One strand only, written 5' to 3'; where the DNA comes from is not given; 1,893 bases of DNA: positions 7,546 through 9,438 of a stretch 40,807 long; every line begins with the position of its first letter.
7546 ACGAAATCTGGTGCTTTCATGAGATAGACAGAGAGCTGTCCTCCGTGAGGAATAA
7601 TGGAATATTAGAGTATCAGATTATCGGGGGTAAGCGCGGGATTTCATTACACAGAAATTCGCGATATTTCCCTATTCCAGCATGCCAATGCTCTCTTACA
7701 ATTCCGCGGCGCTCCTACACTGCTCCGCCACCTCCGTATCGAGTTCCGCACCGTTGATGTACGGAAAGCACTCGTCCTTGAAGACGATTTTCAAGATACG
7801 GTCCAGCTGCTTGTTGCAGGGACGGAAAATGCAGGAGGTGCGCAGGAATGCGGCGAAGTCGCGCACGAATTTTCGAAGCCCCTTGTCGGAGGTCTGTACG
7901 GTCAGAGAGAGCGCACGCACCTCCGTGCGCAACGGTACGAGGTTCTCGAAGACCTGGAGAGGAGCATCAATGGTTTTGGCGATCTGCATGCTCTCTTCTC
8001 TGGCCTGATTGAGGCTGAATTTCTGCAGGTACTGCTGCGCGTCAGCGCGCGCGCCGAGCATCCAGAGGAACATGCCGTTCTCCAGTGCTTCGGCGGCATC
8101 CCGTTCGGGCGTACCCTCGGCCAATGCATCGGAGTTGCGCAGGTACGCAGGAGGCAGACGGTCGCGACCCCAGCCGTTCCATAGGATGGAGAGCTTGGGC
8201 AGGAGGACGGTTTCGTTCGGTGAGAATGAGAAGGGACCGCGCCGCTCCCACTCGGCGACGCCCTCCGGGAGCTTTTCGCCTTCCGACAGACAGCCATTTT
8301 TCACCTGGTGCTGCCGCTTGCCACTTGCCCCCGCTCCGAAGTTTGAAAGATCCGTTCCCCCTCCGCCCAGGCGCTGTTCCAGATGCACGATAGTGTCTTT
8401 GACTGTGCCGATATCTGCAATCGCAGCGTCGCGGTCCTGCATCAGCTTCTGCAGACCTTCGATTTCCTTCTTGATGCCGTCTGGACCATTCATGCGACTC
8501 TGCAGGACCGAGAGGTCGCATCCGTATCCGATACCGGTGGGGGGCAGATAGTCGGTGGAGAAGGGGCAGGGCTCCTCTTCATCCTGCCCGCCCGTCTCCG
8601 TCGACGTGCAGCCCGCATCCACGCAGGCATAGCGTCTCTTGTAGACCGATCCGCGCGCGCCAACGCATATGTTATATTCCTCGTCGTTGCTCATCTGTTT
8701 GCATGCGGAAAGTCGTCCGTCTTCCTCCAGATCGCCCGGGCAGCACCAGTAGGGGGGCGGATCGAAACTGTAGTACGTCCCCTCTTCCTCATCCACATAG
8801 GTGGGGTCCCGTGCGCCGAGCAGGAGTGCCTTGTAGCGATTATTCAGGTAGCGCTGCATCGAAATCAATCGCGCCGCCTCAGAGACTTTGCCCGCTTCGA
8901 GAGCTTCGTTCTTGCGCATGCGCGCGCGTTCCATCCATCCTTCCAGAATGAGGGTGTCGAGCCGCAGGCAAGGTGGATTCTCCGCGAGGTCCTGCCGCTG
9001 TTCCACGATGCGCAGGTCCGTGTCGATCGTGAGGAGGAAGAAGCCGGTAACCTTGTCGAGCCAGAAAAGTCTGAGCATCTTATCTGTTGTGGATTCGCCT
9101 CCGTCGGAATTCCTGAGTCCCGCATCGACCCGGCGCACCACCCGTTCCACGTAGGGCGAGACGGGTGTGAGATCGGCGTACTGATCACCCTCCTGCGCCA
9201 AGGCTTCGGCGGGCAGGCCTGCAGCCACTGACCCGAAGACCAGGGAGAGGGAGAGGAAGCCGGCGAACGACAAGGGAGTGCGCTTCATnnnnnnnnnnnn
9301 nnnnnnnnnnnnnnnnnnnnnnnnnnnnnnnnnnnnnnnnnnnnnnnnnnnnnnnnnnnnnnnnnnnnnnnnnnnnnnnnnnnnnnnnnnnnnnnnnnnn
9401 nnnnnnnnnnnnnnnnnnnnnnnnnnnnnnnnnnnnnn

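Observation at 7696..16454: Five-gene, translationally coupled operon of exported Cys-rich orphan proteins between dnaE and ssb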

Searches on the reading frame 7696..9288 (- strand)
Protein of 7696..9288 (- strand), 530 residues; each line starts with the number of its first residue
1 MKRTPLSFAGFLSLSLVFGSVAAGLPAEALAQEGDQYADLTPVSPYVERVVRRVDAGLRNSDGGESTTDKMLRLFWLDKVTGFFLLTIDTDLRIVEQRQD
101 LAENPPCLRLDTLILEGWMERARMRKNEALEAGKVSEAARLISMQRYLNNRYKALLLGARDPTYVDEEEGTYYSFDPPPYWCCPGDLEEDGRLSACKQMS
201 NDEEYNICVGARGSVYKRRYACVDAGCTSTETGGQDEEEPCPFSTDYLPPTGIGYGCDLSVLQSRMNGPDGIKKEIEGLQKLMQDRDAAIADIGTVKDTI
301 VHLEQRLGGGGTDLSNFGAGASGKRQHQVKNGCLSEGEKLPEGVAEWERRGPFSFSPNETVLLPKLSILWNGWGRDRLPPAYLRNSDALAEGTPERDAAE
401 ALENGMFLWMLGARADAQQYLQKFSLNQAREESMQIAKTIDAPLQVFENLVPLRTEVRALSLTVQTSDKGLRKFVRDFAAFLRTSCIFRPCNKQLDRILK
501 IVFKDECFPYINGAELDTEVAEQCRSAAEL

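Call 3: search_protein_families(library=pfam, proteins=[window:7696-9288:-], max_evalue=1)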
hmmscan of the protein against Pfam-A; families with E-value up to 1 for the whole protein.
window:7696-9288:- (530 aa): 1 family
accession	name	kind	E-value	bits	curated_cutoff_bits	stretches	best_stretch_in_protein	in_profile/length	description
PF16682.11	MSL2-CXC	-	0.26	11.9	26.7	1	196-229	10-43/55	CXC domain of E3 ubiquitin-protein ligase MSL2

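Call 4: search_protein_families(library=ncbifam, proteins=[window:7696-9288:-], max_evalue=1)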
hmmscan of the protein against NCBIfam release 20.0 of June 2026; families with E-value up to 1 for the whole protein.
window:7696-9288:- (530 aa): 0 families

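Call 29: search_solved_structures(query=A6, max_evalue=10)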
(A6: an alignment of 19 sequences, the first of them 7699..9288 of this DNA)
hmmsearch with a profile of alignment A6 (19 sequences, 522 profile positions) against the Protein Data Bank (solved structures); distinct sequences matched with E-value up to 10: 6.
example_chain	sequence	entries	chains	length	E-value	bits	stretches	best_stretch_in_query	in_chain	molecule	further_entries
9rx5_D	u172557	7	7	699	0.16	13.8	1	81-119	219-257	UV radiation resistance associated protein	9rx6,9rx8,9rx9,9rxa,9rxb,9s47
7bl1_AAA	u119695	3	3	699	0.16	13.8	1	81-119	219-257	UV radiation resistance-associated gene protein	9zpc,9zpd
2ao9_A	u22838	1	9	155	0.62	11.8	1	344-428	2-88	Phage protein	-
5fzq_A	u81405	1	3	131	0.69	11.7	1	343-389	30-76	DESIGNED TPR PROTEIN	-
5fzr_A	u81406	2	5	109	1.2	10.9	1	342-388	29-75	DESIGNED TPR PROTEIN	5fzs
8ofd_A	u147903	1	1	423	1.5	10.6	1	284-393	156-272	Conglutin beta 1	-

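Call 73: search_protein_families(library=phrogs, proteins=[window:7699-9288:-], max_evalue=0.01)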
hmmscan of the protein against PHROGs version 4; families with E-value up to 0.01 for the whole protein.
window:7699-9288:- (530 aa): 0 families

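Call 74: search_protein_families(library=padloc, proteins=[window:7699-9288:-], max_evalue=0.01)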
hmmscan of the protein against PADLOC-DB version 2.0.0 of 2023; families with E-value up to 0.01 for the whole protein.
window:7699-9288:- (530 aa): 0 families

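Call 80: search_protein_families(library=pfam, alignment_id=A6, max_evalue=0.01)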
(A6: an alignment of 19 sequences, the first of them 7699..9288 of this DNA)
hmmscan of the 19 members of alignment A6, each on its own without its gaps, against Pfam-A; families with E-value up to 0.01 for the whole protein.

A. member 1, window:7699-9288:- (530 aa): 0 families

B. families by the number of members that match (of 19 scanned): 0 families
